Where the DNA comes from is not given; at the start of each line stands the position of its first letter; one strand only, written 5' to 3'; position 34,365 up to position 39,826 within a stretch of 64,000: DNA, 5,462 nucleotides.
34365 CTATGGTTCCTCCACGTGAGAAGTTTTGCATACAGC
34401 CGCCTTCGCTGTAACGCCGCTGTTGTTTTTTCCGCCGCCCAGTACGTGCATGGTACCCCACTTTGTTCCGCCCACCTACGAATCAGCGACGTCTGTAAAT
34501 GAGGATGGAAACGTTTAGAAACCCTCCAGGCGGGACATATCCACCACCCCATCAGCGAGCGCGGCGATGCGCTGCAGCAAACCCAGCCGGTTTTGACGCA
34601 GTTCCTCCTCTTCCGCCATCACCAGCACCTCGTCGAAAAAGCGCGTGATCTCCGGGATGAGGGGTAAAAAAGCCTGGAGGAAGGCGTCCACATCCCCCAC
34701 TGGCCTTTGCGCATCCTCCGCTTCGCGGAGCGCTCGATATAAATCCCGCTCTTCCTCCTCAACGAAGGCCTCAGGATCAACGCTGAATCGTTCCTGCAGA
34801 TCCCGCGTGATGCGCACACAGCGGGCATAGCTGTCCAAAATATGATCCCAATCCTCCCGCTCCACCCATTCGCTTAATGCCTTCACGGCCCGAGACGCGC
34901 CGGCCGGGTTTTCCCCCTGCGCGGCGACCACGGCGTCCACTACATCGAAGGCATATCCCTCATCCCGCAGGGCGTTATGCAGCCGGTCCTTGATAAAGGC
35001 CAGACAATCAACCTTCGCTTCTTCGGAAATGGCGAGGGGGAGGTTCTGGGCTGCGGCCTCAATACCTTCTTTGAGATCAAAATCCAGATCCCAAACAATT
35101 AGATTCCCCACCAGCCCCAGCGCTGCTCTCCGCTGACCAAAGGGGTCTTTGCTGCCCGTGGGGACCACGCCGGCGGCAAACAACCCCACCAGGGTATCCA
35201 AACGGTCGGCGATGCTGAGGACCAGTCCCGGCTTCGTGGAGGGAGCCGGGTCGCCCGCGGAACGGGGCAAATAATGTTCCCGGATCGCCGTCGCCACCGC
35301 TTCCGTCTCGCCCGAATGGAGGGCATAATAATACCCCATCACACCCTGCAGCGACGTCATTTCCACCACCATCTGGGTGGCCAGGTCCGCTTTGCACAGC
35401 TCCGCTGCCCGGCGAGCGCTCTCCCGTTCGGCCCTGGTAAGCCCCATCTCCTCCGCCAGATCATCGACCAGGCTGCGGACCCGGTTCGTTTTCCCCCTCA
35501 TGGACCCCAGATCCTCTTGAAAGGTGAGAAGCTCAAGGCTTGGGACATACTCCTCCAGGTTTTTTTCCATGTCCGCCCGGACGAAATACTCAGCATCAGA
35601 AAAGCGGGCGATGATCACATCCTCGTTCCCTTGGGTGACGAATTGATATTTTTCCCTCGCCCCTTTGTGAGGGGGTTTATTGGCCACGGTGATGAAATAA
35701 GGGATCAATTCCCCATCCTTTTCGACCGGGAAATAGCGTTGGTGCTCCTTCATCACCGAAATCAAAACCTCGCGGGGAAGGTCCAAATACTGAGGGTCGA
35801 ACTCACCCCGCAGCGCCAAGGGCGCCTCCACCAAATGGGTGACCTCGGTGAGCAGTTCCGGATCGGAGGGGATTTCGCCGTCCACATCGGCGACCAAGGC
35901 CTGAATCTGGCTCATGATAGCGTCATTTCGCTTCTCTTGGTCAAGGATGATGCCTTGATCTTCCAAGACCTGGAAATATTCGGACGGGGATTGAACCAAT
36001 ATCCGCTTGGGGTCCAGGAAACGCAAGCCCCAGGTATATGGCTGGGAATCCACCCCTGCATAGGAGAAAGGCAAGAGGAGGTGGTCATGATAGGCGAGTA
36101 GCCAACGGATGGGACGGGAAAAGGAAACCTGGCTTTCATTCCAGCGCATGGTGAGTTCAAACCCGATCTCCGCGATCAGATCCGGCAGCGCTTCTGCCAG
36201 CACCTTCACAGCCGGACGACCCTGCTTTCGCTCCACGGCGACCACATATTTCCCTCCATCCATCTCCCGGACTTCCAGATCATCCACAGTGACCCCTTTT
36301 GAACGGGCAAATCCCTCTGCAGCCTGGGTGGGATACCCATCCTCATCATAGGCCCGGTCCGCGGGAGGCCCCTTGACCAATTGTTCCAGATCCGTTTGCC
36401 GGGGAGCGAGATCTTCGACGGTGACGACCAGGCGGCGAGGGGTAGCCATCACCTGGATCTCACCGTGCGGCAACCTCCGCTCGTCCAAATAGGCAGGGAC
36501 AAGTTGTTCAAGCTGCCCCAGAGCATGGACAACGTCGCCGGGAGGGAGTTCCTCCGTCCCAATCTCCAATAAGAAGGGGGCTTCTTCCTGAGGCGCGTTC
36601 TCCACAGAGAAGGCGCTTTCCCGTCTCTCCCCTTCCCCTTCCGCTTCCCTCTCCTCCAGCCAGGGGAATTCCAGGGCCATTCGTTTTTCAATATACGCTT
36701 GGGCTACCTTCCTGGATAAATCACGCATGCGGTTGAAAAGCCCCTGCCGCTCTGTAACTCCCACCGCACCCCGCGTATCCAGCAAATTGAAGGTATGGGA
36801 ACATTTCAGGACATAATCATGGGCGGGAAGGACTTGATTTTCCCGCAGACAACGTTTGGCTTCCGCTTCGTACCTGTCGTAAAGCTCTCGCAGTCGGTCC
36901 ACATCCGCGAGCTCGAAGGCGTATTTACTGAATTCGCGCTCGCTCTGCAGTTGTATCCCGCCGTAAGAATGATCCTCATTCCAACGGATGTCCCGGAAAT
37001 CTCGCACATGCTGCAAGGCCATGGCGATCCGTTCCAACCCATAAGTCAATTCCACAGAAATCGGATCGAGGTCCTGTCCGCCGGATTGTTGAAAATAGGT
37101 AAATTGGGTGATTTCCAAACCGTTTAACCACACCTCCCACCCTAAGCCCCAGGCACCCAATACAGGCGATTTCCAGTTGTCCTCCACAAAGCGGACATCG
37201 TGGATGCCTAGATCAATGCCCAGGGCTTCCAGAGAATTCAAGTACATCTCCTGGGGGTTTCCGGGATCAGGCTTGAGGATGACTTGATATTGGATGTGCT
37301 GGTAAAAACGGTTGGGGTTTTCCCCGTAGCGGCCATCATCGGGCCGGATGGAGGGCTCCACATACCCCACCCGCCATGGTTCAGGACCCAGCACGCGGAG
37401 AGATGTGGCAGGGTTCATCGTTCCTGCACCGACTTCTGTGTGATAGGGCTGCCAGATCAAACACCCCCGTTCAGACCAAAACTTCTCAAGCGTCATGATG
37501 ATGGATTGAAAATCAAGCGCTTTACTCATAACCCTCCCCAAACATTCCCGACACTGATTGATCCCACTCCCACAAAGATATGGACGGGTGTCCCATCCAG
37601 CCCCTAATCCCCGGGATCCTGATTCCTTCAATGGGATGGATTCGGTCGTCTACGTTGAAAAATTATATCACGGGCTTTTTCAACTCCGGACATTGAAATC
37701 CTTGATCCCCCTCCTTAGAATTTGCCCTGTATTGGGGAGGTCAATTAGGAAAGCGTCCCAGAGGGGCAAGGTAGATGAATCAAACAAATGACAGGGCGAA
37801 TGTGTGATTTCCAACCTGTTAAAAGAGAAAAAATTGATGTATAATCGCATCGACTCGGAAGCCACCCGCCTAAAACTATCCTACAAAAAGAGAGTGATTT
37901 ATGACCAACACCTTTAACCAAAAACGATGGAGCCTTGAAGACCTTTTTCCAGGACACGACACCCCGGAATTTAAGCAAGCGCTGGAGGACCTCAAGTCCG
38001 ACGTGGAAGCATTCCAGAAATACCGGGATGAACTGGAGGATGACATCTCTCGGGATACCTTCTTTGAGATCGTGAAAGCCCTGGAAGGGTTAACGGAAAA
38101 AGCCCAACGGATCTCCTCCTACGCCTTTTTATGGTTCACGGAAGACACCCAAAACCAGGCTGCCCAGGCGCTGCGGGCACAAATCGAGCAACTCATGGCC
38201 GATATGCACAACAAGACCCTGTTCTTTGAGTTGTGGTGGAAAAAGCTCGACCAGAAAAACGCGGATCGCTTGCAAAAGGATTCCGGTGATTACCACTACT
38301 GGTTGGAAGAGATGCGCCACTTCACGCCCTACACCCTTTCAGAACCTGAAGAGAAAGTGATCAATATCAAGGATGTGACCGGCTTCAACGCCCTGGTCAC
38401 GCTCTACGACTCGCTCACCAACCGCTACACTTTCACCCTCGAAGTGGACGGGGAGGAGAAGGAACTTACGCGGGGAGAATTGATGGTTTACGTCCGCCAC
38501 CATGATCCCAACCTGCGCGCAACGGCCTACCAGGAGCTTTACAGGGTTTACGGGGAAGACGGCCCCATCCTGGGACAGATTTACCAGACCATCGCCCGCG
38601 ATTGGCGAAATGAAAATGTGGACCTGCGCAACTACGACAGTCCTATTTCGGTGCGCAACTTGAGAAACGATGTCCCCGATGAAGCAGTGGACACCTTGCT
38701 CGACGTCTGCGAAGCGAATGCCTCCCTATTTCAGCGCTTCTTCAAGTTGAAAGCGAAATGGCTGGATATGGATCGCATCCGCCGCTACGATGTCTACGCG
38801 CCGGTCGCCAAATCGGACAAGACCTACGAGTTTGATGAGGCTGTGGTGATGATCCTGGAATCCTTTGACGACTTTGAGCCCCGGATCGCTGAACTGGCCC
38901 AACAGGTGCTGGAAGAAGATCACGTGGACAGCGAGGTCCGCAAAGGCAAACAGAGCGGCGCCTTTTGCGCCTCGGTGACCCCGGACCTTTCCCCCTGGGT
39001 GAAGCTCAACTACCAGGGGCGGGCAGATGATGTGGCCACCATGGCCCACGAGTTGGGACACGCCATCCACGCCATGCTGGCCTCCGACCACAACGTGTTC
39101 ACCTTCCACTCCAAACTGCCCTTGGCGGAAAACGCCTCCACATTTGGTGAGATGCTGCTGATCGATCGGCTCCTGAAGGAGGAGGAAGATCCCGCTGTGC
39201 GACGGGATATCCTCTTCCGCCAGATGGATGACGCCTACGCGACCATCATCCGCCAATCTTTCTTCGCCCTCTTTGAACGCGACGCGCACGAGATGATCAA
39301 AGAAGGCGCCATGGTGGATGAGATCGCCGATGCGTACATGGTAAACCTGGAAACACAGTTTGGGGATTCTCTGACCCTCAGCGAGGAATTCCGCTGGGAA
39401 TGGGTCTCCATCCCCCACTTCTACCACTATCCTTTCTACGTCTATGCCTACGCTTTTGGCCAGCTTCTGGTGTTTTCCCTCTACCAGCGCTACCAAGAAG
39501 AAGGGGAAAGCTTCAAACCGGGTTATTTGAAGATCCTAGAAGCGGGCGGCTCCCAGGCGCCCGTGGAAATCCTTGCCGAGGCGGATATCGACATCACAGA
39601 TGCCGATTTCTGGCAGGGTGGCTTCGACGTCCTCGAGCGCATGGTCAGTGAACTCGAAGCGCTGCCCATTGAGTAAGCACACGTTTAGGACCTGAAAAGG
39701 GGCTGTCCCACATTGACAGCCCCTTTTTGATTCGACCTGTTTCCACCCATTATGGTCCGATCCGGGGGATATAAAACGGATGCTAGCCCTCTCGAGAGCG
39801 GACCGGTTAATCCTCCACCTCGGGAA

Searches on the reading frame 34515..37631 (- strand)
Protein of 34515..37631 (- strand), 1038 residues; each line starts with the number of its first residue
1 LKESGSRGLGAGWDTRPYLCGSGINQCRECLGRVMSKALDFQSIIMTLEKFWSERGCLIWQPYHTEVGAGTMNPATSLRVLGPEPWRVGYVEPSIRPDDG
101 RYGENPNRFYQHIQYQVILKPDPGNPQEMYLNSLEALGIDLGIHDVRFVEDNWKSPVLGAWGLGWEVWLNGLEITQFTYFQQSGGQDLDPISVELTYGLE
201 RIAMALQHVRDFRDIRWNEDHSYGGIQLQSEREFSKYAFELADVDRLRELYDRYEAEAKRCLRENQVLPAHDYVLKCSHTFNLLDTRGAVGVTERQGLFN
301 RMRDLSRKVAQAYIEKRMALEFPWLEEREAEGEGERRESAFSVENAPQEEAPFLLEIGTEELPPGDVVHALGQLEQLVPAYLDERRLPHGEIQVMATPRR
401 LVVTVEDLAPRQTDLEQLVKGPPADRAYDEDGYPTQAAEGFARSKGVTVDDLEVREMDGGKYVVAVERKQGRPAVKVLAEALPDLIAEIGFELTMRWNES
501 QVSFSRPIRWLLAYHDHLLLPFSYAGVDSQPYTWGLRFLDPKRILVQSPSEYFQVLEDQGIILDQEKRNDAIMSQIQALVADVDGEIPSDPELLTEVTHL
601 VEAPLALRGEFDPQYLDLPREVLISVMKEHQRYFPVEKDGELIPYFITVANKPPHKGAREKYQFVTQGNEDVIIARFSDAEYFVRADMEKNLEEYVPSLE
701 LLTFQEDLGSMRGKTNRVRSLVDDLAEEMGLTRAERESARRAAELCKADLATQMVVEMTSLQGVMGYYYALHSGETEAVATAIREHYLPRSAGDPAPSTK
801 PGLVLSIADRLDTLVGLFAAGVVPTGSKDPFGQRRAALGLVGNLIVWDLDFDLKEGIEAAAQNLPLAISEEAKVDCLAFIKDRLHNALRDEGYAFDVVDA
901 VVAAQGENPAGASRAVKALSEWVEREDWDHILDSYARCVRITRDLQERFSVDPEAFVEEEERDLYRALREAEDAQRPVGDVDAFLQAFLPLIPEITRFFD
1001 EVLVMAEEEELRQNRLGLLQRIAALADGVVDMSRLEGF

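Call 76: search_protein_families(library=pfam, proteins=[window:34515-37631:-], max_evalue=0.00001)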
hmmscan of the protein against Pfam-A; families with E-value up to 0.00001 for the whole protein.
window:34515-37631:- (1038 aa): 3 families
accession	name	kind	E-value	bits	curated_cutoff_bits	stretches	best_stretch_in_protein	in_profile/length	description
PF02092.22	tRNA_synt_2f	-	6.1e-193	643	29.2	1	353-902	1-535/536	Glycyl-tRNA synthetase beta subunit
PF02091.20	tRNA-synt_2e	-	9.4e-134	445.4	27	1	41-317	1-277/278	Glycyl-tRNA synthetase alpha subunit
PF05746.21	DALR_1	-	1.5e-06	28.7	22.3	1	933-1023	3-99/117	DALR anticodon binding domain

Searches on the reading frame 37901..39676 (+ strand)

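Call 76: search_protein_families(library=pfam, proteins=[window:37901-39676:+], max_evalue=0.00001)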
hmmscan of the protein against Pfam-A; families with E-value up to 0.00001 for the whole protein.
window:37901-39676:+ (591 aa): 2 families
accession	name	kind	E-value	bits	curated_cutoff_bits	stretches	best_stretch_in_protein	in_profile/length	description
PF01432.26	Peptidase_M3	-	9.8e-45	154.2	27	1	198-573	3-453/457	Peptidase family M3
PF08439.15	Peptidase_M3_N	-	1.7e-08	35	25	1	116-178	5-70/70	Oligopeptidase F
